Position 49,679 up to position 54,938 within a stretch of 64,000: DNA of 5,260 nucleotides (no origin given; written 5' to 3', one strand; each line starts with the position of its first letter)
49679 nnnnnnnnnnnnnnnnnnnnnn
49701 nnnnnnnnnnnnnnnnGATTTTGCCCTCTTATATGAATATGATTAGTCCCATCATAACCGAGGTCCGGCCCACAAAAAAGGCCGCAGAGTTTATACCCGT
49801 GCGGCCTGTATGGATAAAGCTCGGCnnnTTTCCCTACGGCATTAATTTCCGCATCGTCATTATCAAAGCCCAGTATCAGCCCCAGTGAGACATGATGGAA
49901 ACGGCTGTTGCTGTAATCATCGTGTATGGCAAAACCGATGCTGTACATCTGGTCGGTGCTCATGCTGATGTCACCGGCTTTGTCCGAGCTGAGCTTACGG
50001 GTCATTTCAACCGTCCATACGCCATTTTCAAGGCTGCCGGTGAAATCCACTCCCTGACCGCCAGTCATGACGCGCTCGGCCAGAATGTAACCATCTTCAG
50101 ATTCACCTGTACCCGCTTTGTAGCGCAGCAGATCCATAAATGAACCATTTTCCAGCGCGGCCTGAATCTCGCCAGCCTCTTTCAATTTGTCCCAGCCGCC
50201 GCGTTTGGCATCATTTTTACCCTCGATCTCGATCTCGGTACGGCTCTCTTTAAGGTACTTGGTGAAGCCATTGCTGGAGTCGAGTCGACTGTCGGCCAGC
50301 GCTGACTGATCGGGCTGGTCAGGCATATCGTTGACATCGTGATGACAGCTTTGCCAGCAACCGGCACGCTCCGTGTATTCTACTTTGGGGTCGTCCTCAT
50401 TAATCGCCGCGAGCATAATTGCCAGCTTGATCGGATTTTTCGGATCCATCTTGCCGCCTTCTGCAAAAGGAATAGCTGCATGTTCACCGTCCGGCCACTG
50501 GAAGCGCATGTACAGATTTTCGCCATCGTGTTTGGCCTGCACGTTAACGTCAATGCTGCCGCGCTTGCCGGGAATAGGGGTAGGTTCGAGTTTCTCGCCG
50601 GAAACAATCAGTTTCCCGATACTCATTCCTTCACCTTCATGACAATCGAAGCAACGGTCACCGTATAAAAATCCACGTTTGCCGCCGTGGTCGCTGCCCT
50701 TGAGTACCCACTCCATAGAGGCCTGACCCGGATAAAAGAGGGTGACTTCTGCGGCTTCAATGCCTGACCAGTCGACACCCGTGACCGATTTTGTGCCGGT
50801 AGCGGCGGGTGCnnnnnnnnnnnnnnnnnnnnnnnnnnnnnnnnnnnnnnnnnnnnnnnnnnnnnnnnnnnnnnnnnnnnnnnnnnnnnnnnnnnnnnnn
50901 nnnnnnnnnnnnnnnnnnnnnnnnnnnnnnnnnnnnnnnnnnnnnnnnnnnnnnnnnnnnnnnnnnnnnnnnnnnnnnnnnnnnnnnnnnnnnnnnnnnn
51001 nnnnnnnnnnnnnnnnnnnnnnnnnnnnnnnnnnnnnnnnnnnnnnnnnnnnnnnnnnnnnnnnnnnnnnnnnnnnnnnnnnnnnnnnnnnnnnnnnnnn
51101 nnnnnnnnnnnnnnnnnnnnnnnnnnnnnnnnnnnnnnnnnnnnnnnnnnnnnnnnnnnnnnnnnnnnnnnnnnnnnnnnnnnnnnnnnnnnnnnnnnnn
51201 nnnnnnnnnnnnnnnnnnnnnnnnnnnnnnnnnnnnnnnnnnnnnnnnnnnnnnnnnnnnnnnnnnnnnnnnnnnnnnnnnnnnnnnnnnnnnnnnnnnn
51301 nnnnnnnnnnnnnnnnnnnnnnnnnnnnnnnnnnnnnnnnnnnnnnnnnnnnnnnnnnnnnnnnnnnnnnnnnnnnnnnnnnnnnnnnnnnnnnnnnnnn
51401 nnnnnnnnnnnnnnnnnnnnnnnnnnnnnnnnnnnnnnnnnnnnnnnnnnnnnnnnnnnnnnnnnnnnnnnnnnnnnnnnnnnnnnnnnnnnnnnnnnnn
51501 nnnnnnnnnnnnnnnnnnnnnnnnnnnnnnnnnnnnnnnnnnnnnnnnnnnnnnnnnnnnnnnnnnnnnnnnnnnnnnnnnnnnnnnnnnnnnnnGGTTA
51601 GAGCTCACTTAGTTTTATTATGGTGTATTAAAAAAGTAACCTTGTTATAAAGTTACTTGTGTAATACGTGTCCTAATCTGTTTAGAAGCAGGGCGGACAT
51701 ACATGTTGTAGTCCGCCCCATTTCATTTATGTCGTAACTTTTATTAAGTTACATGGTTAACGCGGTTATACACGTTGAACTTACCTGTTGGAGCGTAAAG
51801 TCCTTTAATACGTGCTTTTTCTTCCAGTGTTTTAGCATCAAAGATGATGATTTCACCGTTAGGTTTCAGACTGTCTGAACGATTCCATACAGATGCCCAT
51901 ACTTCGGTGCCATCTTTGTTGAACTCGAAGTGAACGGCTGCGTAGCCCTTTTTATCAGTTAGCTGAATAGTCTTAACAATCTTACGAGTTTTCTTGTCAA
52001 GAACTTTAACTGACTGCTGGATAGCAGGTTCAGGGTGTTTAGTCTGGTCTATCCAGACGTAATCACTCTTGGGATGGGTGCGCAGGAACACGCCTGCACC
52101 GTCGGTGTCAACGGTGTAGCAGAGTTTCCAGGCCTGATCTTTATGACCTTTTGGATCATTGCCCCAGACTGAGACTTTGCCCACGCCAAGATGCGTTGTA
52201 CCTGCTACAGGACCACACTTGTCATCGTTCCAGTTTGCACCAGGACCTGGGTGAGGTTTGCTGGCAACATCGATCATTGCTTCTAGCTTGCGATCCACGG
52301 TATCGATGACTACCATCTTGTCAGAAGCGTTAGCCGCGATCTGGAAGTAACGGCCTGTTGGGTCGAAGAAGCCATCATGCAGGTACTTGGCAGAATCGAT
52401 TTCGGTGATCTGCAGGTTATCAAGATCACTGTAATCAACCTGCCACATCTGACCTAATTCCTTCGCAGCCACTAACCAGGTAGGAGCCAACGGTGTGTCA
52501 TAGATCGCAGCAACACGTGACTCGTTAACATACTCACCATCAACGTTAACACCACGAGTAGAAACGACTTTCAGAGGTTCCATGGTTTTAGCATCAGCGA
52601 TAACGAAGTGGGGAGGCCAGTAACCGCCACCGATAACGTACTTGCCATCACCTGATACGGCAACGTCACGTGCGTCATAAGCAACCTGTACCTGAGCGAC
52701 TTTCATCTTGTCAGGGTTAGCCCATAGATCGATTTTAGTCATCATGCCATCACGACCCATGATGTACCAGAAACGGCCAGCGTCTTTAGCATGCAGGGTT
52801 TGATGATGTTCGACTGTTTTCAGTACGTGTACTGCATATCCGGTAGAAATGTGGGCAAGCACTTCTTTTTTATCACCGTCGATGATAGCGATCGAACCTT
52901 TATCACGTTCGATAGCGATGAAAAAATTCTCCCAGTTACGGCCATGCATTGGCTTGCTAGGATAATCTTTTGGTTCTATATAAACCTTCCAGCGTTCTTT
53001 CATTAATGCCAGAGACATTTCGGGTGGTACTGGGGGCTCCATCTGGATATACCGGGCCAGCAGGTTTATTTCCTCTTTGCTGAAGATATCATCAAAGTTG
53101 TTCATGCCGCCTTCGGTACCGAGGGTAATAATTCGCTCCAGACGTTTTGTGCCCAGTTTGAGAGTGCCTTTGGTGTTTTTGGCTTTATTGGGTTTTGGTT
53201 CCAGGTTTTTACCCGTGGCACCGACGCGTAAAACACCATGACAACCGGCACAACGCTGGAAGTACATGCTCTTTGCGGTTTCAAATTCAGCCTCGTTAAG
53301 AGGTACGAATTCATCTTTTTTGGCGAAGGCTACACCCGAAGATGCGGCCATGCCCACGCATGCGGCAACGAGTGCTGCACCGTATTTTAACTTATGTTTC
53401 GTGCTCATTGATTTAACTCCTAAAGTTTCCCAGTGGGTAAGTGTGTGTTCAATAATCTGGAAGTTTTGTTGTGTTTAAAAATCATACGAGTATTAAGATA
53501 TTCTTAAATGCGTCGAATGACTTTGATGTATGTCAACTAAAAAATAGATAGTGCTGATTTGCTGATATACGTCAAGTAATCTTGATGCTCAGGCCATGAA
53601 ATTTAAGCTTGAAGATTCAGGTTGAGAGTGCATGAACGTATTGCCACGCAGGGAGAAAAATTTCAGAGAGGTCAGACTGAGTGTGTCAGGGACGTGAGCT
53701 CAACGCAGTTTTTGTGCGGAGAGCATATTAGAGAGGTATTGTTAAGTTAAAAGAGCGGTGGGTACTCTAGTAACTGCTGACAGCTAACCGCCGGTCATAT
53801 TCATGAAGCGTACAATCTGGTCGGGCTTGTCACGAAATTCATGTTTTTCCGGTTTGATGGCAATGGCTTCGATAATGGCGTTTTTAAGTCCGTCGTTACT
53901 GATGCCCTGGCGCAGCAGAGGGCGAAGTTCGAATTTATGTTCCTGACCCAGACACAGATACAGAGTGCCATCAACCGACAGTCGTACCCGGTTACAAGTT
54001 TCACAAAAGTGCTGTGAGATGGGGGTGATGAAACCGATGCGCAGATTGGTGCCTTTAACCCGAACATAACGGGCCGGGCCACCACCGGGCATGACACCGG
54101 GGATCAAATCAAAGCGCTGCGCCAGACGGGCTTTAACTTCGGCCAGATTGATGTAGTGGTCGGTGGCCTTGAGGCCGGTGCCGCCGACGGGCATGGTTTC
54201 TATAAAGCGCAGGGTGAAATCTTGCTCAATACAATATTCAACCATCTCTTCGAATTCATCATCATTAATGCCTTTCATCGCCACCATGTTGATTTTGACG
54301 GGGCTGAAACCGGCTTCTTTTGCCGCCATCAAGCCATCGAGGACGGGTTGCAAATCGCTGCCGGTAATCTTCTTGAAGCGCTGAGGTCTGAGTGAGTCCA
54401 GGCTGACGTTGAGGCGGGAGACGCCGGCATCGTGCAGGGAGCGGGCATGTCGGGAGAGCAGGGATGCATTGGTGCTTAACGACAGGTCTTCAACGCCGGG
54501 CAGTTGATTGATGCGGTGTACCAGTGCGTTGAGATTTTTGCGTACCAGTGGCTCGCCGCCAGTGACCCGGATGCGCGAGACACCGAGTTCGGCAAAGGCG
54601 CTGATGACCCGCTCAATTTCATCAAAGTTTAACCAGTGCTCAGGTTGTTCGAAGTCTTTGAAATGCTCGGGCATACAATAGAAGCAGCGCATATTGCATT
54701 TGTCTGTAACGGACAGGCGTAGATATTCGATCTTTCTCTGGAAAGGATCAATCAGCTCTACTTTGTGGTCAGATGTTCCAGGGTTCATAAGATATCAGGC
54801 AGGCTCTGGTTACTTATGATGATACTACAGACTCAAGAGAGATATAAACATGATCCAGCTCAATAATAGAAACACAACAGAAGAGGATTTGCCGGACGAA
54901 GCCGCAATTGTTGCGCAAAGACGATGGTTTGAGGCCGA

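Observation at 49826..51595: NirT tetrahaem quinol dehydrogenase fused to a NirB/EB_dh-like haem domain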

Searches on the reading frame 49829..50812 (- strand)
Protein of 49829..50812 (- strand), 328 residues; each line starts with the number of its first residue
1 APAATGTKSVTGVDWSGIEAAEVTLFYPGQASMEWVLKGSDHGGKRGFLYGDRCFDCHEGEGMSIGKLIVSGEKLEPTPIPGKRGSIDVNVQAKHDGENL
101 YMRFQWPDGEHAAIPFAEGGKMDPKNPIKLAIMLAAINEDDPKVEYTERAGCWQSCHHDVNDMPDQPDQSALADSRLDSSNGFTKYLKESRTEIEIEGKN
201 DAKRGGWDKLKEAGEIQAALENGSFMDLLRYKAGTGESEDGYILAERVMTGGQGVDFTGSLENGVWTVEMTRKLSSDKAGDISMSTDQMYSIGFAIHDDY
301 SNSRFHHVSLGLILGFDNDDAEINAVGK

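Call 14: find_homologous_proteins(query=window:49829-50779:-, max_evalue=0.00001)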
Query seq(317 aa) (317 aa): 584 proteins with E <= 0.00001 among 1483 candidates; the best 120 are listed.
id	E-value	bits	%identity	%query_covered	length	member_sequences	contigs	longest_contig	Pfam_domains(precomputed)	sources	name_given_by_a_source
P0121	2.3e-206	702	96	100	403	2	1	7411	PF09459.17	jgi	jgi:hypothetical protein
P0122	4.8e-193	659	57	100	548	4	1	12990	PF09459.17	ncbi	-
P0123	7.8e-180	615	82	100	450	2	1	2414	PF09459.17,PF03264.20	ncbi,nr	ncbi:MAG: ethylbenzene dehydrogenase-related protein, partial [Gammaproteobacteria bacterium]|nr:eth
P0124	3.8e-175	600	80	100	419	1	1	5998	PF09459.17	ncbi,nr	ncbi:MAG: cytochrome C552, partial [Gammaproteobacteria bacterium]|nr:cytochrome C552 [Gammaproteoba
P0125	3.8e-172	590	80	100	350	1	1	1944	PF09459.17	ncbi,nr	ncbi:MAG: ethylbenzene dehydrogenase-related protein, partial [Gammaproteobacteria bacterium]|nr:eth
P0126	1.3e-170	585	79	100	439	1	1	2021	PF09459.17,PF03264.20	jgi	jgi:cytochrome c-type protein NapC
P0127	3.9e-170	583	79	100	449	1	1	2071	PF09459.17,PF03264.20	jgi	jgi:cytochrome c-type protein NapC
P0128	7.9e-169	579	78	100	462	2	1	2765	PF09459.17,PF03264.20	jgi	jgi:hypothetical protein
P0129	2.4e-168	577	58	99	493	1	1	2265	PF09459.17,PF03351.23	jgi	jgi:cytochrome c-type protein NapC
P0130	3.3e-167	574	78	100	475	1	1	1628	PF09459.17,PF03264.20,PF14522.12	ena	-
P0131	2.5e-165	568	78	100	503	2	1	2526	PF09459.17,PF03264.20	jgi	-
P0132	8.9e-162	556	76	100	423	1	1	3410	PF09459.17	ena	-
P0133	1.0e-161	556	75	99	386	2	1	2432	PF09459.17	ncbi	-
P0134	1.0e-161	556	75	100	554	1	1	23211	PF09459.17,PF03264.20,PF14522.12,PF22113.2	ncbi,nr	ncbi:MAG: NapC/NirT family cytochrome c, partial [Proteobacteria bacterium]|nr:NapC/NirT family cyto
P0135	1.1e-161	556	76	100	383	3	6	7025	PF09459.17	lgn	-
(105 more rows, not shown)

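Call 19: find_related_loci(query=A1, collection=genome_contigs, flank=6000)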
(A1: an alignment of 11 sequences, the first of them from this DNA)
Query A1 (317 aa) in genome_contigs; peptide patterns used: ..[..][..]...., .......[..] (x = any residue, [..] = any of these).
599 stretches matched a pattern (row limit reached: there are more); 527 encode a relative of the query (tblastn E <= 1e-3); the best 80 are kept; 80 distinct loci.
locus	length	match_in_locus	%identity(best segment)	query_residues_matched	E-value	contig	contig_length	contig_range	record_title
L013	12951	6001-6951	91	1-317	0e+0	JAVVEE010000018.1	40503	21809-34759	MAG: Gammaproteobacteria bacterium isolate TamC13-13 NODE_18_length_40503_cov_9.879360, whole genome shotgun sequence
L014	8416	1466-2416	83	1-317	0e+0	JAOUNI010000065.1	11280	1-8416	MAG: Gammaproteobacteria bacterium isolate 8_1_July_SF_Bin66 8_1_July_SF_Bin66_scaffold_2358_c1, whole genome shotgun se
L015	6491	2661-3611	80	1-317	0e+0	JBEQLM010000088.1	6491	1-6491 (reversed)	MAG: Gammaproteobacteria bacterium isolate Y22TTR21b6p NODE_88_length_6491_cov_3.019489, whole genome shotgun sequence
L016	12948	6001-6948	81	2-317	8e-177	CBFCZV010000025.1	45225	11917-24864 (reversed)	MAG TPA_asm: uncultured Gammaproteobacteria bacterium isolate SRR26215676_concoct_189 genome assembly, contig: ERZ250734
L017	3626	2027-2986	79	2-317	0e+0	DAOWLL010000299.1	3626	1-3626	MAG TPA_asm: Gammaproteobacteria bacterium isolate CSMAG_2781 CSMAG_2781_k141_2499303_length_3626_cov_16.0000, whole gen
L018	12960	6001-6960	79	2-317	4e-173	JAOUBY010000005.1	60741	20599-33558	MAG: Gammaproteobacteria bacterium isolate 24_May_SF_Bin18 24_May_SF_Bin18_scaffold_30_c1, whole genome shotgun sequence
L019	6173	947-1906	78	2-317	3e-174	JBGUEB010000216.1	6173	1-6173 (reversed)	MAG: Gammaproteobacteria bacterium isolate 11D-11 NODE_216_length_6173_cov_3.845636, whole genome shotgun sequence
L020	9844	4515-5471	77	2-317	5e-171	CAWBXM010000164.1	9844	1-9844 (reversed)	MAG: uncultured Gammaproteobacteria bacterium isolate MFD03551.bin.2.3 genome assembly, contig: contig_99456, whole geno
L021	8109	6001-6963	76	1-317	6e-171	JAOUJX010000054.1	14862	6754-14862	MAG: Gammaproteobacteria bacterium isolate 8_1_Jan_SF_Bin27 8_1_Jan_SF_Bin27_scaffold_1865_c1, whole genome shotgun sequ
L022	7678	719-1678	76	2-317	4e-169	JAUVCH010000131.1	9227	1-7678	MAG: Gammaproteobacteria bacterium isolate CSMAG_266 CSMAG_266_k141_5362079_length_9227_cov_7.0000, whole genome shotgun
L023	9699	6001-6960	77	2-317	7e-169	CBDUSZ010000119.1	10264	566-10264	MAG TPA_asm: uncultured bacterium isolate SRR21487745_binner13_Refined_35 genome assembly, contig: ERZ25073593.1548, who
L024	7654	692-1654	75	1-317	5e-168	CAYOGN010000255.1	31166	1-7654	MAG TPA_asm: uncultured Gammaproteobacteria bacterium isolate SRP163645_co1_253 genome assembly, contig: k141_7573468, w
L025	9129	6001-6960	78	2-317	7e-168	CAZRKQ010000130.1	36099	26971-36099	MAG TPA_asm: uncultured Thiotrichaceae bacterium isolate binchicken_co231_10 genome assembly, contig: k141_6748115, whol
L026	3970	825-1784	75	1-317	2e-173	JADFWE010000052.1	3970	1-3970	MAG: Proteobacteria bacterium isolate C4.bin.7 k83_181939, whole genome shotgun sequence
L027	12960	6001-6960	75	2-317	8e-167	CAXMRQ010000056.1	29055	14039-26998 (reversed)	MAG: uncultured Gammaproteobacteria bacterium isolate 10C-St20-MC-01_bin.27.orig genome assembly, contig: k141_952010, w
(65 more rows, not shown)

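Call 31: search_dna_similar(query=window:49829-50812:-, collection=plasmids, mode=protein, max_rows=25)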
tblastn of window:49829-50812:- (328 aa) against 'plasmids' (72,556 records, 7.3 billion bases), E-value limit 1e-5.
Records with a match: 5; places in all: 5; records where one place covers at least 80% of the query: 5.
Best place of each record, by identity: <60% 5.
By first word of the organism name: Ruegeria 3; Azospirillum 1; Aliiroseovarius 1.
By predicted mobility (MOB-suite, as given by PLSDB): non-mobilizable 4; mobilizable 1.
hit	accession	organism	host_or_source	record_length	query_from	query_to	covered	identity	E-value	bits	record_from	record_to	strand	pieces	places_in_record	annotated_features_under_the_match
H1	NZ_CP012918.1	Azospirillum brasilense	Digitaria eriantha,microbe,root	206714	13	328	96%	51.6%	6e-104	340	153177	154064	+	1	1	NapC/NirT family cytochrome c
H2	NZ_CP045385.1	Ruegeria sp. THAF33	pure culture,Surface of a polyethylene ...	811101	1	326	99%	45.8%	5e-93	309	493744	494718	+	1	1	NapC/NirT family cytochrome c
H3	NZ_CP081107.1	Ruegeria sp. B32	-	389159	13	326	96%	46.9%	7e-93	309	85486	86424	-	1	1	NapC/NirT family cytochrome c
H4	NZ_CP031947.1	Ruegeria sp. AD91A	-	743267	1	326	99%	44.9%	2e-91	305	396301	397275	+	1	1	NapC/NirT family cytochrome c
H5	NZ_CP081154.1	Aliiroseovarius sp. M344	-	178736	3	326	99%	43.9%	2e-84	285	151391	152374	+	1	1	NapC/NirT family cytochrome c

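Call 32: get_annotated_region(hit=H1, flank=6000)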
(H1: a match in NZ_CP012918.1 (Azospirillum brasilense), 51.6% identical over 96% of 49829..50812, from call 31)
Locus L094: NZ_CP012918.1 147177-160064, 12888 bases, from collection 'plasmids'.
description: Azospirillum brasilense strain Sp 7 plasmid ABSP7_p4, complete sequence
organism: Azospirillum brasilense (NCBI taxid 192)
taxonomy: Bacteria; Pseudomonadota; Alphaproteobacteria; Rhodospirillales; Azospirillaceae; Azospirillum; Azospirillum brasilense
host: -; source: Digitaria eriantha,microbe,root; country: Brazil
typing (MOB-suite, as given by PLSDB): non-mobilizable
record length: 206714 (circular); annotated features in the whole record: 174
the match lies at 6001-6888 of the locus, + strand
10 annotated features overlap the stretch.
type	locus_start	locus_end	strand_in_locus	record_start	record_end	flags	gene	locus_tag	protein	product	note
CDS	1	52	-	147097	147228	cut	-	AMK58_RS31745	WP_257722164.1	hypothetical protein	-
CDS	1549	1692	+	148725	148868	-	-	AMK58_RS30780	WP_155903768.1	hypothetical protein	-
CDS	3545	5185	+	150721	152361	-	-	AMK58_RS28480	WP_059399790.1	cytochrome D1 domain-containing protein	-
CDS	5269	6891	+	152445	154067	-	-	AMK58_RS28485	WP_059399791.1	NapC/NirT family cytochrome c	-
CDS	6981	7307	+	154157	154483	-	-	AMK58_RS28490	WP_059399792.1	plastocyanin/azurin family copper-binding protein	-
CDS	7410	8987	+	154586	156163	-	-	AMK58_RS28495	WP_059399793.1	cytochrome D1 domain-containing protein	-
CDS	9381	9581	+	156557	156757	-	-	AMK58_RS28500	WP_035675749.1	hypothetical protein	-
CDS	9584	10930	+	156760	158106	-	tcuA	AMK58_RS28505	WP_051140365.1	FAD-dependent tricarballylate dehydrogenase TcuA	-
CDS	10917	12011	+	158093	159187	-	tcuB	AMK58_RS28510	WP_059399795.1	tricarballylate utilization 4Fe-4S protein TcuB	-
CDS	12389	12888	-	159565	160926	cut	-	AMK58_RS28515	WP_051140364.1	4Fe-4S binding protein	-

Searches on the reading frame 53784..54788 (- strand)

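Call 42: search_protein_families(library=pfam, proteins=[window:53784-54788:-], max_evalue=0.00001)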
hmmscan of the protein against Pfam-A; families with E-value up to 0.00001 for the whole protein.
window:53784-54788:- (334 aa): 3 families
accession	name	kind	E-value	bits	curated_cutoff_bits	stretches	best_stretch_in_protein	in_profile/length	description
PF06463.18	Mob_synth_C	-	3.2e-37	127.8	37.4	1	192-318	2-128/128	Molybdenum Cofactor Synthesis C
PF04055.27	Radical_SAM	-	3.3e-34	118.9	29.5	1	26-185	2-165/166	Radical SAM superfamily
PF13353.11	Fer4_12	-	3.4e-06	27.9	22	1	29-101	13-85/137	4Fe-4S single cluster domain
